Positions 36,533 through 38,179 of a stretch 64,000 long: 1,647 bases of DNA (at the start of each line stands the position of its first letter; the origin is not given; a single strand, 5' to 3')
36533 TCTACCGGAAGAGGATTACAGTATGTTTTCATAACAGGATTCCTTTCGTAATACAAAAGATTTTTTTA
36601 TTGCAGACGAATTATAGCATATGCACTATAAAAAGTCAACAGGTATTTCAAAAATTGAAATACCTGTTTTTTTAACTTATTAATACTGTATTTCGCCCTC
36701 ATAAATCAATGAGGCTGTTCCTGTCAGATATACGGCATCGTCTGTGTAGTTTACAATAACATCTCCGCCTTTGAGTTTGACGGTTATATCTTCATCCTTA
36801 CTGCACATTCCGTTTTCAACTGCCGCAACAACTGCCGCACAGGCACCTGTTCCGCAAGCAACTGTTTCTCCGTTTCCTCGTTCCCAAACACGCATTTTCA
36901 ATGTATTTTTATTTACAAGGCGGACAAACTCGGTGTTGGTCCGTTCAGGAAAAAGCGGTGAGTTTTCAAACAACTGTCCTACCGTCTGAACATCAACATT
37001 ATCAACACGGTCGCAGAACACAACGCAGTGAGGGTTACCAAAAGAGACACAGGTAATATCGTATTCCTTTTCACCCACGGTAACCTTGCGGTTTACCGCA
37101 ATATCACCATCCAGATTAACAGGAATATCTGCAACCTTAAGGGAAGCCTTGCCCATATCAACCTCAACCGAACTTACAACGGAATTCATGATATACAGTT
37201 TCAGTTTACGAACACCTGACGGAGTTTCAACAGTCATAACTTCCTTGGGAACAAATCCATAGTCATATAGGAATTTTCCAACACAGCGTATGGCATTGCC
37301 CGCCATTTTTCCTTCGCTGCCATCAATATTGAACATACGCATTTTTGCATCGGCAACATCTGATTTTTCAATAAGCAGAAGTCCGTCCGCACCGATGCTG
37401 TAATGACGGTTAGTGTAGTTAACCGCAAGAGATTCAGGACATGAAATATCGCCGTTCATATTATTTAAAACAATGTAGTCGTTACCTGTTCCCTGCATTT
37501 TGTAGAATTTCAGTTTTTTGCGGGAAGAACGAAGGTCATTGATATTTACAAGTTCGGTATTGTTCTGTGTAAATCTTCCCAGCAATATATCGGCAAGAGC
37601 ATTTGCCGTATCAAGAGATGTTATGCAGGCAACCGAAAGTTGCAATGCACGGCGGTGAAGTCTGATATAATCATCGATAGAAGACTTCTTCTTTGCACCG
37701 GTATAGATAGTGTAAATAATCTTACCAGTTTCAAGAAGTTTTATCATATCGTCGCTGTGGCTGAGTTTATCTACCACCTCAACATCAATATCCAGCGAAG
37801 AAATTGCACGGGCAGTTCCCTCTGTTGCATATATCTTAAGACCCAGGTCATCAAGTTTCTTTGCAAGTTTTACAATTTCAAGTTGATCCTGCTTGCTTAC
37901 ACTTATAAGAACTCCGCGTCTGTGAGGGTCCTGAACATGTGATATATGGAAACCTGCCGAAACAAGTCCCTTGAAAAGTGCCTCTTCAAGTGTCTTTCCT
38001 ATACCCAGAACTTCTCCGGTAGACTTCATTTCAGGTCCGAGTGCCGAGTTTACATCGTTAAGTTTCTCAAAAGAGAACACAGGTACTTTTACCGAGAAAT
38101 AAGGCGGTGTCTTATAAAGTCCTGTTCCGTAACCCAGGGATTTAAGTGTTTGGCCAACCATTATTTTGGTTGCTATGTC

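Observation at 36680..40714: carB fused in frame to a DapF-like domain that has lost its first catalytic cysteine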

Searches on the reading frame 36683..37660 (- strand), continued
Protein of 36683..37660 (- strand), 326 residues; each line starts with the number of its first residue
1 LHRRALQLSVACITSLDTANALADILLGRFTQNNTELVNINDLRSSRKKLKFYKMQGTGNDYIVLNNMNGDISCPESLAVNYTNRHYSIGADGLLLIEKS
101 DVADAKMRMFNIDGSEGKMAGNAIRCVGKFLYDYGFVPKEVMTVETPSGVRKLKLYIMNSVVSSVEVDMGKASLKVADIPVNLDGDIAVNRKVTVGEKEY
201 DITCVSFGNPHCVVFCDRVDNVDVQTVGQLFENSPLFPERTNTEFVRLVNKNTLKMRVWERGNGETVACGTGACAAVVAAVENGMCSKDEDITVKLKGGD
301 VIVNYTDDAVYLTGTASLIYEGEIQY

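Call 13: find_encoding_contigs(protein=P0005, flank=10000, max_places=3)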
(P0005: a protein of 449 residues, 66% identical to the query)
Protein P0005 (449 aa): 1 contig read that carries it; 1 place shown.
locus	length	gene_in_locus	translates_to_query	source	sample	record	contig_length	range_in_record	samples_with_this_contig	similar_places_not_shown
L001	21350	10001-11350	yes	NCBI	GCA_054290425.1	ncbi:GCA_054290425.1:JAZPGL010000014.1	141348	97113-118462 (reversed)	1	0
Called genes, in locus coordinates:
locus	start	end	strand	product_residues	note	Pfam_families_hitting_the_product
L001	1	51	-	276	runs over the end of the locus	PF01261:AP_endonuc_2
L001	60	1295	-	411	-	PF00365:PFK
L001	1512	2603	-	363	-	PF02311:AraC_binding, PF07883:Cupin_2, PF00165:HTH_AraC (weak), PF12833:HTH_18, PF00165:HTH_AraC (weak)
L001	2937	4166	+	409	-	PF00764:Arginosuc_synth, PF20979:Arginosuc_syn_C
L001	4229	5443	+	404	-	PF01960:ArgJ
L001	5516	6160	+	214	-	PF00300:His_Phos_1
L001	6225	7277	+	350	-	PF00988:CPSase_sm_chain, PF00117:GATase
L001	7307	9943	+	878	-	PF25596:CPSase_L_D1, PF02786:CPSase_L_D2, PF02787:CPSase_L_D3, PF25596:CPSase_L_D1, PF02655:ATP-grasp_3, PF02222:ATP-grasp (weak), PF02786:CPSase_L_D2, PF07478:Dala_Dala_lig_C (weak), +3 more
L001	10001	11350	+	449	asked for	PF02142:MGS, PF01678:DAP_epimerase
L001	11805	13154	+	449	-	PF08245:Mur_ligase_M, PF02875:Mur_ligase_C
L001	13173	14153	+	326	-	PF13280:WYL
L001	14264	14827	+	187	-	PF01520:Amidase_3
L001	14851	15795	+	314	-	PF20511:PMI_typeI_cat, PF21621:MPI_cupin_dom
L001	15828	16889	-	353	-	PF03054:tRNA_Me_trans, PF20259:tRNA_Me_trans_M, PF20258:tRNA_Me_trans_C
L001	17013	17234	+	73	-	PF07866:DUF1653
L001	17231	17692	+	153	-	PF02664:LuxS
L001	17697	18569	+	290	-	PF02219:MTHFR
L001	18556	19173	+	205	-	-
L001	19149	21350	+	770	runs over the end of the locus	PF02574:S-methyl_trans, PF00809:Pterin_bind, PF02607:B12-binding_2, PF02310:B12-binding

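Call 23: search_protein_representatives(protein=window:36683-37513:-)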
Query: 277 residues. Proteins with E-value up to 0.001 (for the whole library): 21055; up to 1e-10: 13315; up to 1e-30: 3182. The best 150 are listed.
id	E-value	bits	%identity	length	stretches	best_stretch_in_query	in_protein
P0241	1.5e-102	359.1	58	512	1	1-277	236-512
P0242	2.8e-100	351.6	58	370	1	3-276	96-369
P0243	1.8e-99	349.0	57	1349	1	1-276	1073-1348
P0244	2.3e-96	338.8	54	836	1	1-276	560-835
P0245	6.7e-95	334.0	53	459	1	1-277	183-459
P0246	1.7e-91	322.8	54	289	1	2-277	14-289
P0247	6.7e-85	301.2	60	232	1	46-275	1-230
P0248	2.2e-84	299.5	48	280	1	2-275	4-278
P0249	3.2e-84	299.0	59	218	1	60-277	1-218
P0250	1.0e-83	297.3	62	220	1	58-277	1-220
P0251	1.4e-81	290.3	49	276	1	1-276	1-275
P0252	2.5e-81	289.5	51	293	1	1-275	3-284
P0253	9.0e-81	287.6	52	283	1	2-277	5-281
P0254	6.9e-80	284.7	59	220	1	1-217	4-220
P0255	9.4e-80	284.3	49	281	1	6-276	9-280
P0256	1.0e-78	280.9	49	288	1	2-275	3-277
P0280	5.3e-71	255.6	47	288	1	2-276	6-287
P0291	2.2e-69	250.3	42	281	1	2-276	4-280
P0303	9.4e-68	245.0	47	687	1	2-276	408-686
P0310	6.2e-67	242.3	46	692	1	1-276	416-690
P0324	2.6e-65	236.9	41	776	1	1-276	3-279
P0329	4.7e-65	236.1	45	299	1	1-275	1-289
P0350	9.2e-64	231.9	40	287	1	1-276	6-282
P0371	1.3e-62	228.1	44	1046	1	1-274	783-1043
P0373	1.5e-62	227.9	48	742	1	1-275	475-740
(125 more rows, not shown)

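Call 29: find_related_loci(query=A1, collection=genome_contigs, flank=10000)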
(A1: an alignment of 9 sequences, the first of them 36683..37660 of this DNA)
Query A1 (326 aa) in genome_contigs; peptide patterns used: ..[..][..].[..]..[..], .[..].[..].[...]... (x = any residue, [..] = any of these).
600 stretches matched a pattern (row limit reached: there are more); 598 encode a relative of the query (tblastn E <= 1e-3); the best 80 are kept; 80 distinct loci.
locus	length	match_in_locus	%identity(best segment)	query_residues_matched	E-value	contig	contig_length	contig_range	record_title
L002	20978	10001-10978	68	1-326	1e-147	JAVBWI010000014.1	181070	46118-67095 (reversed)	MAG: Clostridia bacterium isolate ZNE14_Bin7 all_Scaff010654, whole genome shotgun sequence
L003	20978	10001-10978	66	1-326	2e-146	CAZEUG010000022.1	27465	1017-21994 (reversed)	MAG TPA_asm: uncultured Oscillospiraceae bacterium isolate SRP350583_co3_72 genome assembly, contig: NODE_1760_length_27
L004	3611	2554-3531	64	1-326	1e-148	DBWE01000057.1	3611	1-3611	MAG TPA_asm: Clostridiales bacterium UBA1246 UBA1246_contig_294959, whole genome shotgun sequence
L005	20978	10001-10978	67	1-326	6e-144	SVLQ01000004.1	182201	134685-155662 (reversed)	MAG: Oscillospiraceae bacterium isolate SIG491 NODE_1321_length_182201_cov_3.992585, whole genome shotgun sequence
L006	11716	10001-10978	65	1-326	2e-143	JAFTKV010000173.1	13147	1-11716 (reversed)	MAG: Clostridia bacterium isolate RGIG3910 Roe_deer_Cecum-2__c355264, whole genome shotgun sequence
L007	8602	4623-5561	67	1-313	2e-142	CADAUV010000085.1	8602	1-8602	MAG: Ruminococcaceae bacterium isolate RUG13646 genome assembly, contig: RUG13646_asm_85, whole genome shotgun sequence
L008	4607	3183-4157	67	1-325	4e-144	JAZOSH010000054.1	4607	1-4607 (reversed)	MAG: Eubacteriales bacterium isolate T1900045546_YK20190240.MAGScoT_cleanbin_000004 SGB_7845_k141_902468, whole genome s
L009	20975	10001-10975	67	1-325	2e-139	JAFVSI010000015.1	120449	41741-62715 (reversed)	MAG: Clostridia bacterium isolate RGIG5350 Sheep_Colon-3__c386, whole genome shotgun sequence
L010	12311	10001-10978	60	1-326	1e-139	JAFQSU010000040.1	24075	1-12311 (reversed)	MAG: Oscillospiraceae bacterium isolate RGIG2118 Goat_Colon-4__c285597, whole genome shotgun sequence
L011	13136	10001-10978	64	1-326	2e-139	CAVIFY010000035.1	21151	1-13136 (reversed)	Bifidobacteriaceae bacterium isolate G02630-L1_cleanbin_000014 genome assembly, contig: Spades_G02630-L1_contig_1194, wh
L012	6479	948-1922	65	1-325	6e-139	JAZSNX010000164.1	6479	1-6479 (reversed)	MAG: Eubacteriales bacterium isolate T1900044549_TS20190015.MAGScoT_cleanbin_000105 SGB_201_k141_2034690, whole genome s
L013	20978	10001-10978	62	1-326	7e-139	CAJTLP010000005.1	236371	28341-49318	MAG TPA_asm: uncultured Eubacterium sp. isolate MGBC100127 genome assembly, contig: MGBC100127.5, whole genome shotgun s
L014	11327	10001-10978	62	1-326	2e-138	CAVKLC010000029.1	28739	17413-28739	bacterium isolate G02638-L1_cleanbin_000004 genome assembly, contig: Spades_G02638-L1_contig_491, whole genome shotgun s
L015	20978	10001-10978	63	1-326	2e-137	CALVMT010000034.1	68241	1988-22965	MAG: uncultured Clostridia bacterium isolate E09__bin3 genome assembly, contig: E09__k127_3966270, whole genome shotgun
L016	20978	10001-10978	64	1-326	1e-137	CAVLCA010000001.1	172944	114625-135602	bacterium isolate G02639-L1_cleanbin_000003 genome assembly, contig: Spades_G02639-L1_contig_9, whole genome shotgun seq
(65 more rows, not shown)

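Call 41: list_cluster_members(proteins=[P0248, P0251, P0252, P0253, P0255, P0256, P0291, P0329, P0280, P0350])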
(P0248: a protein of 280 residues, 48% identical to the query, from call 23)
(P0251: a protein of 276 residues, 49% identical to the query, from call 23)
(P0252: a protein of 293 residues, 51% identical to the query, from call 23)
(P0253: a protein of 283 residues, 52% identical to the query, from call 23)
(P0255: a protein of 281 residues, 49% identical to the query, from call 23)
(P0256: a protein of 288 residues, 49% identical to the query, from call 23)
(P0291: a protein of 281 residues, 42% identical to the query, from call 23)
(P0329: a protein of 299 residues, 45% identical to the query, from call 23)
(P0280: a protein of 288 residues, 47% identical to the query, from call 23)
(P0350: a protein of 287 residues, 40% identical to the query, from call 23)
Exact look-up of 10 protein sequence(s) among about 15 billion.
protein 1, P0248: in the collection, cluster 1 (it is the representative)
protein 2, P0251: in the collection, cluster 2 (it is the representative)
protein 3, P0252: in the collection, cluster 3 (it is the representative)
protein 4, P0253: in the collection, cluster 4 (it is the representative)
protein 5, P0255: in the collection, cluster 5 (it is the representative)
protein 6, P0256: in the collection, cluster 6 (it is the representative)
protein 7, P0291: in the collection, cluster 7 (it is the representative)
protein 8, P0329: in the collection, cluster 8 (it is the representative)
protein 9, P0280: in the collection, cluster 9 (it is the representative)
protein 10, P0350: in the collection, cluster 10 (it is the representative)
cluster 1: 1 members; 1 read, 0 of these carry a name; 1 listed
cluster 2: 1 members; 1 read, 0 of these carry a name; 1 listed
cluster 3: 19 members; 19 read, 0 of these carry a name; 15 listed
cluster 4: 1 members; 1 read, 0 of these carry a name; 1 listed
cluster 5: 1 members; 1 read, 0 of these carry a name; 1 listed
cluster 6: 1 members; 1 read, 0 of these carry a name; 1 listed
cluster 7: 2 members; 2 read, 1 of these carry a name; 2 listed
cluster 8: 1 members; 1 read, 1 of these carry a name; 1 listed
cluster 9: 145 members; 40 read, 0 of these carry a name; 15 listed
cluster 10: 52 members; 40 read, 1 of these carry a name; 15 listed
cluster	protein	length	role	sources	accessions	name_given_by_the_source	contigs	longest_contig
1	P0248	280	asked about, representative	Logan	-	-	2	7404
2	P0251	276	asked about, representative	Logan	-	-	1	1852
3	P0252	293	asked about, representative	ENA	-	-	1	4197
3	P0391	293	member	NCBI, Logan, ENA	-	-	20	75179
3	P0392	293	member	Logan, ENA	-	-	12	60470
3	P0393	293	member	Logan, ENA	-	-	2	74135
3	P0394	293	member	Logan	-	-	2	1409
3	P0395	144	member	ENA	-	-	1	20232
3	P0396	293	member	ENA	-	-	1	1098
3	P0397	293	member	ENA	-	-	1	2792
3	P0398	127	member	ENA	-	-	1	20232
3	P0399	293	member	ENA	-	-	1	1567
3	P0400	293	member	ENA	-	-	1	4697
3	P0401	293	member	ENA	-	-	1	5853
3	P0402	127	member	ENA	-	-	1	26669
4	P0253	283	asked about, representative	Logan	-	-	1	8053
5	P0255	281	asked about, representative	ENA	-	-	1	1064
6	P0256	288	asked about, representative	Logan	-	-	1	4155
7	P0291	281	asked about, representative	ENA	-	-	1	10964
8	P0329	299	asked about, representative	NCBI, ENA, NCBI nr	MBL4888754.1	MAG: diaminopimelate epimerase [Candidatus Lindowbacteria bacterium] | diaminopimelate epimerase [Candidatus Lindowbacteria bacterium]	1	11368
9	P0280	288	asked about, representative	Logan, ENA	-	-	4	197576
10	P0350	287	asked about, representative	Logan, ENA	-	-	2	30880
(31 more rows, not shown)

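Call 52: find_encoding_contigs(protein=P0280, flank=10000, max_places=4)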
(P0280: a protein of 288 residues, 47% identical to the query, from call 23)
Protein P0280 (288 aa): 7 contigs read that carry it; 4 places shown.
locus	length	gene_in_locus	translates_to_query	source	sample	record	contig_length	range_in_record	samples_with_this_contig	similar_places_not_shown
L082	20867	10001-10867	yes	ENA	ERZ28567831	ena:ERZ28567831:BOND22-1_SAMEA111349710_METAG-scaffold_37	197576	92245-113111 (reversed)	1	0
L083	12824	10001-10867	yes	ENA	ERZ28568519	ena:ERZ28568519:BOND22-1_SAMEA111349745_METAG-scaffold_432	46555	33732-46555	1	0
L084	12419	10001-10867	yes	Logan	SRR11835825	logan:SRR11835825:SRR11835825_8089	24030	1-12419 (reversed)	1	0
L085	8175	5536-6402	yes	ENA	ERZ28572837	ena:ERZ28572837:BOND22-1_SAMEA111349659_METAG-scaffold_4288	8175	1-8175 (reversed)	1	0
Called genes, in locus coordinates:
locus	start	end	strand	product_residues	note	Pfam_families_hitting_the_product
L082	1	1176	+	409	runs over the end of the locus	-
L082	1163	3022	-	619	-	PF13522:GATase_6, PF13537:GATase_7, PF01380:SIS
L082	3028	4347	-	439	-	PF02878:PGM_PMM_I, PF02879:PGM_PMM_II, PF02880:PGM_PMM_III, PF00408:PGM_PMM_IV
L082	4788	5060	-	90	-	PF00216:Bac_DNA_binding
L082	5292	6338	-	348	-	PF02588:YitT_membrane, PF10035:DUF2179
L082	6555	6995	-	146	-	PF01281:Ribosomal_L9_N, PF03948:Ribosomal_L9_C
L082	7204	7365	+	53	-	PF07561:DUF1540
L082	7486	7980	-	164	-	PF00293:NUDIX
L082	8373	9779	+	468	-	PF00709:Adenylsucc_synt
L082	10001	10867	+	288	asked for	PF01678:DAP_epimerase, PF02567:PhzC-PhzF (weak), PF01678:DAP_epimerase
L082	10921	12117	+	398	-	PF00155:Aminotran_1_2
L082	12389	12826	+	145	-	PF22381:Staph_reg_Sar_Rot (weak), PF01047:MarR, PF13412:HTH_24 (weak)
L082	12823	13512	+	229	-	PF07505:DUF5131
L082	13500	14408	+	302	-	PF04055:Radical_SAM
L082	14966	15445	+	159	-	PF08279:HTH_11 (weak), PF13404:HTH_AsnC-type, PF13412:HTH_24, PF01037:AsnC_trans_reg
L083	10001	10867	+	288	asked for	PF01678:DAP_epimerase, PF02567:PhzC-PhzF (weak), PF01678:DAP_epimerase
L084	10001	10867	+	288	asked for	PF01678:DAP_epimerase, PF02567:PhzC-PhzF (weak), PF01678:DAP_epimerase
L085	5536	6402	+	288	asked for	PF01678:DAP_epimerase, PF02567:PhzC-PhzF (weak), PF01678:DAP_epimerase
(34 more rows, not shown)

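Call 70: search_protein_families(library=pfam, proteins=[P0371, P0310, P0373, P0303, P0324], max_evalue=0.001)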
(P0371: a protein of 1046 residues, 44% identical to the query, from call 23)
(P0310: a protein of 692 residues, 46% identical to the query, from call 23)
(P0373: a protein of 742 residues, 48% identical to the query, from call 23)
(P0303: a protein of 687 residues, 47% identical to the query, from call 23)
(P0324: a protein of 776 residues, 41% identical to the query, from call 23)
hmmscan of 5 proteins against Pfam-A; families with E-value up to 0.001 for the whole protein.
P0371 (1046 aa): 5 families
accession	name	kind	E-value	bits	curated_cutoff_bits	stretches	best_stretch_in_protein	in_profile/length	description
PF01678.24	DAP_epimerase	-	1.6e-49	167.4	34.7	2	924-1034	2-116/121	Diaminopimelate epimerase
PF25596.1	CPSase_L_D1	-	7.7e-39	132.6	27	2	16-113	19-114/118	Carbamoyl phosphate synthase preATP-grasp domain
PF02786.22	CPSase_L_D2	-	9.7e-23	81.2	19.8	1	126-247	90-210/211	Carbamoyl-phosphate synthase L chain, ATP binding domain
PF02787.25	CPSase_L_D3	-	4.1e-15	56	26.6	1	320-394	3-78/80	Carbamoyl-phosphate synthetase large chain, oligomerisation domain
PF02016.21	Peptidase_S66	-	0.00091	19.8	25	0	475-551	18-88/121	LD-carboxypeptidase N-terminal domain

P0310 (692 aa): 2 families
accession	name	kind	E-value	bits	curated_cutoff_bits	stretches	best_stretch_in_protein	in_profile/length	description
PF01678.24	DAP_epimerase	-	2e-49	167.1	34.7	2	418-543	1-121/121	Diaminopimelate epimerase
PF02786.22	CPSase_L_D2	-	2.4e-13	50.5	19.8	1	122-226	97-210/211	Carbamoyl-phosphate synthase L chain, ATP binding domain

P0373 (742 aa): 1 family
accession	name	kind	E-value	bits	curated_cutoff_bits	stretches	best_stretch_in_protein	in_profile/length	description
PF01678.24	DAP_epimerase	-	5.1e-51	172.2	34.7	2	477-602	1-121/121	Diaminopimelate epimerase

P0303 (687 aa): 3 families
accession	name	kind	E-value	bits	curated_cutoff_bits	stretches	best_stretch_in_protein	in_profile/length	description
PF01678.24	DAP_epimerase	-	2.6e-70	234.5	34.7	2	566-678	2-119/121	Diaminopimelate epimerase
PF02567.21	PhzC-PhzF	-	1.3e-05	25.2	27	1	456-537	47-126/281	Phenazine biosynthesis-like protein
PF05544.16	Pro_racemase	-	0.00019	21.1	27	1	455-529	60-139/325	Proline racemase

P0324 (776 aa): 4 families
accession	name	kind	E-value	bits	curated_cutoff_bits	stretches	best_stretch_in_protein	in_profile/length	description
PF01678.24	DAP_epimerase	-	1e-50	171.3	34.7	2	5-125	1-118/121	Diaminopimelate epimerase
PF08245.18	Mur_ligase_M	-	7.5e-49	166.8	24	1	395-598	1-200/200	Mur ligase middle domain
PF02875.26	Mur_ligase_C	-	1.1e-32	113.9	28.4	1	619-746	1-127/127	Mur ligase, glutamate ligase domain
PF01225.30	Mur_ligase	-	3e-05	24.7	21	1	316-381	8-93/95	Mur ligase family, catalytic domain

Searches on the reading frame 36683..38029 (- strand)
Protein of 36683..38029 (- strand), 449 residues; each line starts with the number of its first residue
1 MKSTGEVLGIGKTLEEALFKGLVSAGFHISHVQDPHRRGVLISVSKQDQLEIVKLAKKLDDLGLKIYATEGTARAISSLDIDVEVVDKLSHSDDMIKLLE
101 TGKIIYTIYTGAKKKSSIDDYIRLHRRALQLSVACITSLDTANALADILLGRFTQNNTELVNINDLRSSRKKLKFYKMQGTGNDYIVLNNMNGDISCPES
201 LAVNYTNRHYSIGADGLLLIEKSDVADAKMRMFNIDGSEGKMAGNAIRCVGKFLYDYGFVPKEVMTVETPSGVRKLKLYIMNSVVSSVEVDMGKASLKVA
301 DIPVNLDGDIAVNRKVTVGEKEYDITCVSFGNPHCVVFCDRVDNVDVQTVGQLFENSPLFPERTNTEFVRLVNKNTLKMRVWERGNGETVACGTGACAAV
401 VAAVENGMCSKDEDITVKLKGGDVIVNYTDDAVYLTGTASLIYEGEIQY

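Call 59: predict_structure(alignment_id=A2)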
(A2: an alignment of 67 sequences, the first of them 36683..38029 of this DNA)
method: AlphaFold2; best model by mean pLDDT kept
length: 449 residues; sequences in the alignment: 67
mean_pLDDT: 83.9   pTM: 0.67
mean pLDDT of the five models: 83.9, 83.4, 82.5, 82.2, 81.7
residues with pLDDT >= 90: 190; 70-90: 187; 50-70: 60; < 50: 12
segments of 3 or more residues with pLDDT < 50: 1-8, 210-212
pLDDT, mean of each block of 10 residues (from residue 1): 41 65 64 63 87 87 87 89 88 88 86 70 86 83 76 55 64 85 79 82 68 72 96 80 88 95 95 95 93 95 93 93 95 92 87 87 91 96 81 93 98 95 93 94 85
secondary structure, 60 per line:
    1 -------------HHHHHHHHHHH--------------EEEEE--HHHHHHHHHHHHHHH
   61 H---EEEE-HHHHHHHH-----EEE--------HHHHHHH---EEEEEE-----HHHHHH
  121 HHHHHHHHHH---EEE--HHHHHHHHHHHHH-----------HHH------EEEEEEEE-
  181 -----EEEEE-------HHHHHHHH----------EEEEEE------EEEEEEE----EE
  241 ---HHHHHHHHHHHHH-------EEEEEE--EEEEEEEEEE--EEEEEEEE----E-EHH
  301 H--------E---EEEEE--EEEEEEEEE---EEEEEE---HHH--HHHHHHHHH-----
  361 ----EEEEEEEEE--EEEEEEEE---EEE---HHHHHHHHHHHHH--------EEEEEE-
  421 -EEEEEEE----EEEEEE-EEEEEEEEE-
elements in order: H14-24 E39-43 H46-61 E65-68 H70-77 E83-85 H94-100 E104-109 H115-130 E134-136 H139-151 E172-179 E186-190 H198-205 E216-221 E228-234 H244-256 E264-269 E272-281 E284-291 E314-318 E321-329 E333-338 H347-355 E365-373 E376-383 E387-389 H393-405 E414-419 E422-428 E433-438 E440-448

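Call 62: fold_search(model_id=the predicted structure, library=pdb)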
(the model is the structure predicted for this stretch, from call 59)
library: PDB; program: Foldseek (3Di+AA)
matches with E <= 10: 1340; with E <= 0.001: 124
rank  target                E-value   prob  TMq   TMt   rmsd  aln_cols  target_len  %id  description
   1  2otn_A                3.7e-33  1.00  0.55  0.81   3.9       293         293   40  Crystal structure of the catalytically active form of diaminopimelate epimerase from Bacillus anthracis (released 2008-03-04)
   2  9mro_A                1.3e-32  1.00  0.57  0.90   2.4       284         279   39  Crystal structures of a cyanobacterial DAP epimerase bound to either D,L-aziDAP or D,L-alpha-methyl DAP (released 2025-07-16)
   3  8qzy_A                4.9e-31  1.00  0.54  0.84   3.5       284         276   34  Structural and biochemical characterization of diaminopimelate epimerase from Pseudomonas aeruginosa (released 2024-11-06)
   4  2otn_B                1.0e-30  1.00  0.49  0.72   5.1       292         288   40  Crystal structure of the catalytically active form of diaminopimelate epimerase from Bacillus anthracis (released 2008-03-04)
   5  3ejx_B                3.3e-29  1.00  0.57  0.88   2.6       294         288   37  Crystal structure of diaminopimelate epimerase from Arabidopsis thaliana in complex with LL-AziDAP (released 2009-02-17)
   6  8qzy_B                4.1e-29  1.00  0.55  0.86   3.2       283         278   34  Structural and biochemical characterization of diaminopimelate epimerase from Pseudomonas aeruginosa (released 2024-11-06)
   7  3ejx_D                5.2e-29  1.00  0.58  0.85   2.5       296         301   36  Crystal structure of diaminopimelate epimerase from Arabidopsis thaliana in complex with LL-AziDAP (released 2009-02-17)
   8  3ejx_A                9.3e-29  1.00  0.57  0.88   2.6       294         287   36  Crystal structure of diaminopimelate epimerase from Arabidopsis thaliana in complex with LL-AziDAP (released 2009-02-17)
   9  2q9h                  1.2e-28  1.00  0.54  0.86   3.3       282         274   35  Crystal structure of the C73S mutant of diaminopimelate epimerase (released 2007-10-23)
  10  1gqz                  1.6e-28  1.00  0.55  0.87   3.1       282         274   35  Refinement of Haemophilus influenzae Diaminopimelate epimerase at 1.7A (released 2003-06-12)
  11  4ijz_A                2.8e-28  1.00  0.53  0.83   3.7       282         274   33  Crystal structure of diaminopimelate epimerase from Escherichia coli (released 2013-02-20)
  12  2q9j                  3.3e-28  1.00  0.53  0.84   3.5       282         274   35  Crystal structure of the C217S mutant of diaminopimelate epimerase (released 2007-10-23)
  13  5ha4_A                3.7e-28  1.00  0.55  0.85   3.1       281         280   34  Structure of a diaminopimelate epimerase from Acinetobacter baumannii (released 2016-01-27)
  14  5ha4_B                4.1e-28  1.00  0.55  0.85   3.1       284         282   33  Structure of a diaminopimelate epimerase from Acinetobacter baumannii (released 2016-01-27)
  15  1bwz                  6.5e-28  1.00  0.54  0.85   3.3       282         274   35  DIAMINOPIMELATE EPIMERASE FROM HEMOPHILUS INFLUENZAE (released 1998-12-16)
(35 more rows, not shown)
